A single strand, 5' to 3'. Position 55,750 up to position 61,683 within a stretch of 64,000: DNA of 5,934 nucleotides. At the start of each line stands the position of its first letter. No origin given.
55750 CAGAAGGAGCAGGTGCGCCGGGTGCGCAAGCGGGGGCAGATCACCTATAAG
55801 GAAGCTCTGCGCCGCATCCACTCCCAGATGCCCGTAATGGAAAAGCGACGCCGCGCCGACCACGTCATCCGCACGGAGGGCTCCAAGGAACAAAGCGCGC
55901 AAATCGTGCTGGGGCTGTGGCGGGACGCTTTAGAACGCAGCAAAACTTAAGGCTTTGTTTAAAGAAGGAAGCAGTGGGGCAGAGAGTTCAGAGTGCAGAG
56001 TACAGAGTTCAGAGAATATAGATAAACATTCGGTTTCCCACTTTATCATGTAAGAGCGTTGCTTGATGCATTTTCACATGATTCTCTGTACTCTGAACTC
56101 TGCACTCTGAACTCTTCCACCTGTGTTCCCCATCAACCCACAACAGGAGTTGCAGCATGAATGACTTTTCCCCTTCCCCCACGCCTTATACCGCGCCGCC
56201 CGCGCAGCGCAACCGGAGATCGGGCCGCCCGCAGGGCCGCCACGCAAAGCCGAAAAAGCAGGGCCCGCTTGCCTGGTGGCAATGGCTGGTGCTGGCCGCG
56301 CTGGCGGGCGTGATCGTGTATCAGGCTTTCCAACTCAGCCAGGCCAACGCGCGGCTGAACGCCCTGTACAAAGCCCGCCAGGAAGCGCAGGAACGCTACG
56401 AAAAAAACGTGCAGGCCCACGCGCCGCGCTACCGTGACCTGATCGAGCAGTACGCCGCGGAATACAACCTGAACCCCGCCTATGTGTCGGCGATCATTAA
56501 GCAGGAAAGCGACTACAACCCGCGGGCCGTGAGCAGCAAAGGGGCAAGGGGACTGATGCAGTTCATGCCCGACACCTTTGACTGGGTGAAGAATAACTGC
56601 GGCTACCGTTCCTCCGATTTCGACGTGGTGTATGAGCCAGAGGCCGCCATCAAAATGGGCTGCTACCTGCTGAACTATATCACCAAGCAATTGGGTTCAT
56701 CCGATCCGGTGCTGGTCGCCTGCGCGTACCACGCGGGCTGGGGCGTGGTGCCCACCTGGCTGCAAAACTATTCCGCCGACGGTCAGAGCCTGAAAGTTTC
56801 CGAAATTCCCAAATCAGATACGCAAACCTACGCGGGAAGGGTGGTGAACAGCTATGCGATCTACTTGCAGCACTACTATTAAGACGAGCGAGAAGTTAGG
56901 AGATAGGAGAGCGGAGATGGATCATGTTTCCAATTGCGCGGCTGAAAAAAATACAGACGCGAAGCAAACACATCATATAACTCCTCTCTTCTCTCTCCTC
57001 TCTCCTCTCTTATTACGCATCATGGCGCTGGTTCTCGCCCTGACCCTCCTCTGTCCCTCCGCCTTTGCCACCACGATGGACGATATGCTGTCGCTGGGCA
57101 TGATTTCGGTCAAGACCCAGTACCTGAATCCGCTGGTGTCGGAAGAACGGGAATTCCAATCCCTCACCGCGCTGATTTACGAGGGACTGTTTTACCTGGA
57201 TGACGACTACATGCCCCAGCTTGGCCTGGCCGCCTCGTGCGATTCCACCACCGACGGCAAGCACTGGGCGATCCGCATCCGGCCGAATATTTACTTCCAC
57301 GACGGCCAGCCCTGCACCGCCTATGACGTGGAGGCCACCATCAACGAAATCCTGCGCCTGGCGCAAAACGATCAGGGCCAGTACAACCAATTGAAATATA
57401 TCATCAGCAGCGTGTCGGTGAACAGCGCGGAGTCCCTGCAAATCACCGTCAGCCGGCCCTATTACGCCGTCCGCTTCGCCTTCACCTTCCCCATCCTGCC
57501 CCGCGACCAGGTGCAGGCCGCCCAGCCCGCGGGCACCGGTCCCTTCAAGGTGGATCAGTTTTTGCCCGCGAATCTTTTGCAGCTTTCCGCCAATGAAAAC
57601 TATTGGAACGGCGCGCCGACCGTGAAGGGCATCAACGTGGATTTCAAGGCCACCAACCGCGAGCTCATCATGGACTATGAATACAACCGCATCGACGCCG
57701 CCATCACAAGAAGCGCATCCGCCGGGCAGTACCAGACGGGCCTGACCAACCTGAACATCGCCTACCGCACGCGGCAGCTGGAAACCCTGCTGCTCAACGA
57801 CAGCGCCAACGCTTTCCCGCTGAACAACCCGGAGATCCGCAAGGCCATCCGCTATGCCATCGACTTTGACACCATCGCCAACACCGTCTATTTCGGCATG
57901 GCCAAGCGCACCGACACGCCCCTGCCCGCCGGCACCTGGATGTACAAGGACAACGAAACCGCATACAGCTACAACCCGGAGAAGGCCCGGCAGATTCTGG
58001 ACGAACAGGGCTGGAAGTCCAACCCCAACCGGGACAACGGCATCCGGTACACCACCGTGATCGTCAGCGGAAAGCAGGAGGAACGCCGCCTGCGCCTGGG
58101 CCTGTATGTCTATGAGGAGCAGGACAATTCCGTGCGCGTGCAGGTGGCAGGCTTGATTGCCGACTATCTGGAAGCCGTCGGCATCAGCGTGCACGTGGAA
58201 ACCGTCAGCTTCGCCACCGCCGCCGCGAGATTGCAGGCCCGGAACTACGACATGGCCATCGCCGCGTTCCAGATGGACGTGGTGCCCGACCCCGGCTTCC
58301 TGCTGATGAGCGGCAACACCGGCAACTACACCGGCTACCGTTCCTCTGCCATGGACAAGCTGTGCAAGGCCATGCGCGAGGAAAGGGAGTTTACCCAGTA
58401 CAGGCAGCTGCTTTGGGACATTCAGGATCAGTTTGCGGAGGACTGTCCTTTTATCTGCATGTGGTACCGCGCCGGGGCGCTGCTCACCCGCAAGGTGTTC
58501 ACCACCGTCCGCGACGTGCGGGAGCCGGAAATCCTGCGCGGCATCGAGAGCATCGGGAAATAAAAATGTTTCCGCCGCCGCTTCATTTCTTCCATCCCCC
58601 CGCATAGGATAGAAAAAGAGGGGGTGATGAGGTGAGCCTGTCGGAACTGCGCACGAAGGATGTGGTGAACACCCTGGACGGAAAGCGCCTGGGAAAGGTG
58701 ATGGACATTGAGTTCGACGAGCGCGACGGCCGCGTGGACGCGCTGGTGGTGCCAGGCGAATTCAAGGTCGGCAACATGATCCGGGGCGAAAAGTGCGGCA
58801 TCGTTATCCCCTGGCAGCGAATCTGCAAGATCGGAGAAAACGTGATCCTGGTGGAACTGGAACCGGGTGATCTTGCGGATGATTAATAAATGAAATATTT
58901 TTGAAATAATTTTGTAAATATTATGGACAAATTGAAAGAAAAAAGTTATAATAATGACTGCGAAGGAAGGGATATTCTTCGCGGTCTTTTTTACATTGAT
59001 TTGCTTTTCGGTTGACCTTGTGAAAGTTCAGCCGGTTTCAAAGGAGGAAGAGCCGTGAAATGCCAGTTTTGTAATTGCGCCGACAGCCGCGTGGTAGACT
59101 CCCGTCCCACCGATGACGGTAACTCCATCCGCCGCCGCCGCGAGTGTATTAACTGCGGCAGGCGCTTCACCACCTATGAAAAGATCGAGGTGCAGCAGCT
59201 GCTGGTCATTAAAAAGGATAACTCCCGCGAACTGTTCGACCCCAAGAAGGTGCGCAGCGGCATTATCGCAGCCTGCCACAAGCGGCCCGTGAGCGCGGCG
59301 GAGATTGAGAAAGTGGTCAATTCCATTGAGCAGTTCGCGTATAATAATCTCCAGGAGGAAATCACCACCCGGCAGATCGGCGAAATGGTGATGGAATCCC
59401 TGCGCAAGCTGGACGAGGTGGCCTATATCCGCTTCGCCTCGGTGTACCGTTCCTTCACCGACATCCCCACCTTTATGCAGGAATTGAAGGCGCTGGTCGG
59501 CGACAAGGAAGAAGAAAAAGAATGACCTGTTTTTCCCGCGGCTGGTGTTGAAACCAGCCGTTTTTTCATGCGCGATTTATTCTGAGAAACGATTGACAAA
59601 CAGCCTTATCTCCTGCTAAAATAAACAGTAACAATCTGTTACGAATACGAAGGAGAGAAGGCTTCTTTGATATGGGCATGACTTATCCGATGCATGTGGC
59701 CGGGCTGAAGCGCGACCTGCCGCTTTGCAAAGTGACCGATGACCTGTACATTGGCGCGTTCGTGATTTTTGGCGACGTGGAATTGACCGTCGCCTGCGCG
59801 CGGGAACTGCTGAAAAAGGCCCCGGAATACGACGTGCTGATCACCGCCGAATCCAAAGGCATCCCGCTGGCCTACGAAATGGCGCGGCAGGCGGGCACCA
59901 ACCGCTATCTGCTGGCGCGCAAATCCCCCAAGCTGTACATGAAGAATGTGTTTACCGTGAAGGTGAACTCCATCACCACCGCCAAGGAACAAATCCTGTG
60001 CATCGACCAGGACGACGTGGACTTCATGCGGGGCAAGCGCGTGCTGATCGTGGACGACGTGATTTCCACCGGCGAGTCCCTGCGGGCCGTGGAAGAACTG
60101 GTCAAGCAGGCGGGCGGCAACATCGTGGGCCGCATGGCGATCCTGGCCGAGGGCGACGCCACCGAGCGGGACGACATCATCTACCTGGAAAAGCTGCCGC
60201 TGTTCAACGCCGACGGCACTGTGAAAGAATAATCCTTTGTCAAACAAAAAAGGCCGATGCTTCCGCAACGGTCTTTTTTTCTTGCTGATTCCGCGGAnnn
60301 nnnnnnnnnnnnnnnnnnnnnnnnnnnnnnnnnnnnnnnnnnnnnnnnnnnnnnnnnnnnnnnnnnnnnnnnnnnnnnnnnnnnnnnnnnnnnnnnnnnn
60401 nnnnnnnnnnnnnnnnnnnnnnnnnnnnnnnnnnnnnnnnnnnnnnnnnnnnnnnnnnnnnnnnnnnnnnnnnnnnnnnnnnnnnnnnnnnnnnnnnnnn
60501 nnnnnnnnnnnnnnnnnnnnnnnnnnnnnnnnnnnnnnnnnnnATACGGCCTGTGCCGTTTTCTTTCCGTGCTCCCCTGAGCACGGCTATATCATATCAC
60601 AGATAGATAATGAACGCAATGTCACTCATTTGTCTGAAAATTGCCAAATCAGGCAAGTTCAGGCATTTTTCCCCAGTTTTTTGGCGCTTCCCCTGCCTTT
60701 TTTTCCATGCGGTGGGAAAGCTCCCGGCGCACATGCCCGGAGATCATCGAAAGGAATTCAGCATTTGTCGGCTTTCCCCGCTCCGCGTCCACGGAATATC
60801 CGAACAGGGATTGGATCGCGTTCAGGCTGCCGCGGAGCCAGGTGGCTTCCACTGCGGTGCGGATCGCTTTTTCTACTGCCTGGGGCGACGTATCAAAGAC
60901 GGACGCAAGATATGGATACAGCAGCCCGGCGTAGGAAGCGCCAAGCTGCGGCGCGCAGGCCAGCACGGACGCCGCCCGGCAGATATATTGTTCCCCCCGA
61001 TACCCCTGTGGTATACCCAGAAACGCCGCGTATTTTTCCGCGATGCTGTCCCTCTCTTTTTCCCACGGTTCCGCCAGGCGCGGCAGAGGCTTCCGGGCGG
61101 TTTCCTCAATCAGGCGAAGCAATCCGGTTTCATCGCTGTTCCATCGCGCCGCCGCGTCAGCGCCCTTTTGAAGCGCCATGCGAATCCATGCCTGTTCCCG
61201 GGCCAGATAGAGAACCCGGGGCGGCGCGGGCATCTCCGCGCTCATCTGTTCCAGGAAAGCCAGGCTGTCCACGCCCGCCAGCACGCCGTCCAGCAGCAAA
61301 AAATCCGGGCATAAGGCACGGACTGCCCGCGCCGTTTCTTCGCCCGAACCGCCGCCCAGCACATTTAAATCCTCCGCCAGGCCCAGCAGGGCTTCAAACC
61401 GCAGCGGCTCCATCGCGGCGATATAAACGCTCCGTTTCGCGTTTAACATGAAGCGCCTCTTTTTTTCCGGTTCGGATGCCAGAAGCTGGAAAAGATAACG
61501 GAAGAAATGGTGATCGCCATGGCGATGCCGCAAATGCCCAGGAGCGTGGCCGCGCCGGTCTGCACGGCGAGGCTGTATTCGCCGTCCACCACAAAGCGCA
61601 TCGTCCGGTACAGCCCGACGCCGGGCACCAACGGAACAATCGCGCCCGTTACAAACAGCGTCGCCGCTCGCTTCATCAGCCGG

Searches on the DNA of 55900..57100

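Call 55: search_rna_families(source=window, start=55900, end=57100, threshold=evalue, max_evalue=1)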
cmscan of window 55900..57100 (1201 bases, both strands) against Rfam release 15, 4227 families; matches with E-value up to 1: 7.
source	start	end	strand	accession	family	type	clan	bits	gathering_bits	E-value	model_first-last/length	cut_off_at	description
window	55984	56114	-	RF03588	mir-2319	Gene; miRNA;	-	34.4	89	4.9e-05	1-71/71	no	mir-2319 microRNA precursor family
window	55984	56114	+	RF03588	mir-2319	Gene; miRNA;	-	34.1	89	5.9e-05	1-71/71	no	mir-2319 microRNA precursor family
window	55976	56122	-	RF03672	MIR840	Gene; miRNA;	-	31.6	150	0.0016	1-147/147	no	MIR840 microRNA precursor family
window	55983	56115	-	RF04139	MIR841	Gene; miRNA;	-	24.1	200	0.024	46-167/212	no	MIR841 microRNA precursor family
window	55972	56122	+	RF00908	MIR529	Gene; miRNA;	-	23.2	75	0.014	1-131/131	no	MIR529 microRNA precursor family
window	55979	56119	-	RF00908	MIR529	Gene; miRNA;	-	22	75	0.033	1-131/131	no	MIR529 microRNA precursor family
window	56885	57026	-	RF00908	MIR529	Gene; miRNA;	-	18.4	75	0.37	1-131/131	no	MIR529 microRNA precursor family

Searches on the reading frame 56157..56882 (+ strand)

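Call 18: search_protein_families(library=pfam, proteins=[window:56157-56882:+])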
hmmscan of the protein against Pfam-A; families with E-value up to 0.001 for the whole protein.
window:56157-56882:+ (241 aa): 2 families
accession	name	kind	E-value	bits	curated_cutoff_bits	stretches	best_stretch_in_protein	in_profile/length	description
PF01464.25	SLT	-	2e-25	89.1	21.3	1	95-208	2-111/117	Transglycosylase SLT domain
PF13406.11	SLT_2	-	0.00099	18.8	24.3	0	71-120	53-101/292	Transglycosylase SLT domain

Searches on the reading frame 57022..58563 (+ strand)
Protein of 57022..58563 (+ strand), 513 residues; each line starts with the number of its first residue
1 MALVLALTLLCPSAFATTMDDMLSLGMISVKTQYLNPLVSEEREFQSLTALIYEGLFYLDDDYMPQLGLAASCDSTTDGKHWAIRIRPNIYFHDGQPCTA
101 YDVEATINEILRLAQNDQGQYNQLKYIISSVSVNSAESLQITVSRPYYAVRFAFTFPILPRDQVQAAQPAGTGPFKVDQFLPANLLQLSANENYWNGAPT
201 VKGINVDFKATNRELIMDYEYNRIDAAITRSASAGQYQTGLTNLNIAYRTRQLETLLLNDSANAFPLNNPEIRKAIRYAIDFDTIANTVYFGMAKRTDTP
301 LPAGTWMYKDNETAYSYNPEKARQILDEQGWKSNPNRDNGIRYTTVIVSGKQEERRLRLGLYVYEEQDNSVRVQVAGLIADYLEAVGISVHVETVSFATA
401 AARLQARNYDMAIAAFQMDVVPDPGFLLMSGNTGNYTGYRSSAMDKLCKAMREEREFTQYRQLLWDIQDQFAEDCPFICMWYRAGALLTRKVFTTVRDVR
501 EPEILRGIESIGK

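Call 18: search_protein_families(library=pfam, proteins=[window:57022-58563:+])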
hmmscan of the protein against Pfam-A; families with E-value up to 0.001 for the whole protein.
window:57022-58563:+ (513 aa): 1 family
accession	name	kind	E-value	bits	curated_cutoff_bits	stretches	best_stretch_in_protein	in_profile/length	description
PF00496.27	SBP_bac_5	-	3.5e-65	221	32.4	1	66-436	3-366/368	Bacterial extracellular solute-binding proteins, family 5 Middle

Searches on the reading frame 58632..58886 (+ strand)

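Call 18: search_protein_families(library=pfam, proteins=[window:58632-58886:+])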
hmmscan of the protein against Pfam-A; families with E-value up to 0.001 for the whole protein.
window:58632-58886:+ (84 aa): 1 family
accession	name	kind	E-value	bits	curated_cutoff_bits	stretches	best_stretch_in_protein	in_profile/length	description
PF05239.21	PRC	-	1.4e-13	51.1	21.2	1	2-75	5-72/78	PRC-barrel domain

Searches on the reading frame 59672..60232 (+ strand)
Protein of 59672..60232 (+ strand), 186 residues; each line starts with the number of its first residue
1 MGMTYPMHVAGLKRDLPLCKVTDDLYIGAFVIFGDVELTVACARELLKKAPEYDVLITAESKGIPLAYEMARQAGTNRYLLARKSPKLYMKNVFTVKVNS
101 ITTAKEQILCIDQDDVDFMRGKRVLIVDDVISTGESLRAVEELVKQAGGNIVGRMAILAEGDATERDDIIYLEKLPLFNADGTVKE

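Call 49: search_protein_families(library=pfam, proteins=[window:59672-60232:+])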
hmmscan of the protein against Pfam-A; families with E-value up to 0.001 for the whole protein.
window:59672-60232:+ (186 aa): 1 family
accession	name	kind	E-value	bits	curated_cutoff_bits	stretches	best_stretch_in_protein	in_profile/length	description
PF00156.33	Pribosyltran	-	4.1e-14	52.6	26.3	1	44-170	16-136/158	Phosphoribosyl transferase domain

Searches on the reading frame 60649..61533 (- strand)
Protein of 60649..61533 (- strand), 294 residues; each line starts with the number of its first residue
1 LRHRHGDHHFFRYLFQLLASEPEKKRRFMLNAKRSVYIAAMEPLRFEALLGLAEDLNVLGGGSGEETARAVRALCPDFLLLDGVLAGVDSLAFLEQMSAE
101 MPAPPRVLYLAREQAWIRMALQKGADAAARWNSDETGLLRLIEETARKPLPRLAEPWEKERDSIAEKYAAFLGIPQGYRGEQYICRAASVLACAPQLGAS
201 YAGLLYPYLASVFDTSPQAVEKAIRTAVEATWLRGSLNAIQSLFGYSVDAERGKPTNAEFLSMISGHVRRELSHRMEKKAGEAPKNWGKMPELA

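Call 49: search_protein_families(library=pfam, proteins=[window:60649-61533:-])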
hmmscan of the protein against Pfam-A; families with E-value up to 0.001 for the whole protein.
window:60649-61533:- (294 aa): 1 family
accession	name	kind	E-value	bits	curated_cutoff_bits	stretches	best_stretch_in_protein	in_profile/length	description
PF08769.17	Spo0A_C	-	8.1e-24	84.1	25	1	172-266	8-102/104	Sporulation initiation factor Spo0A C terminal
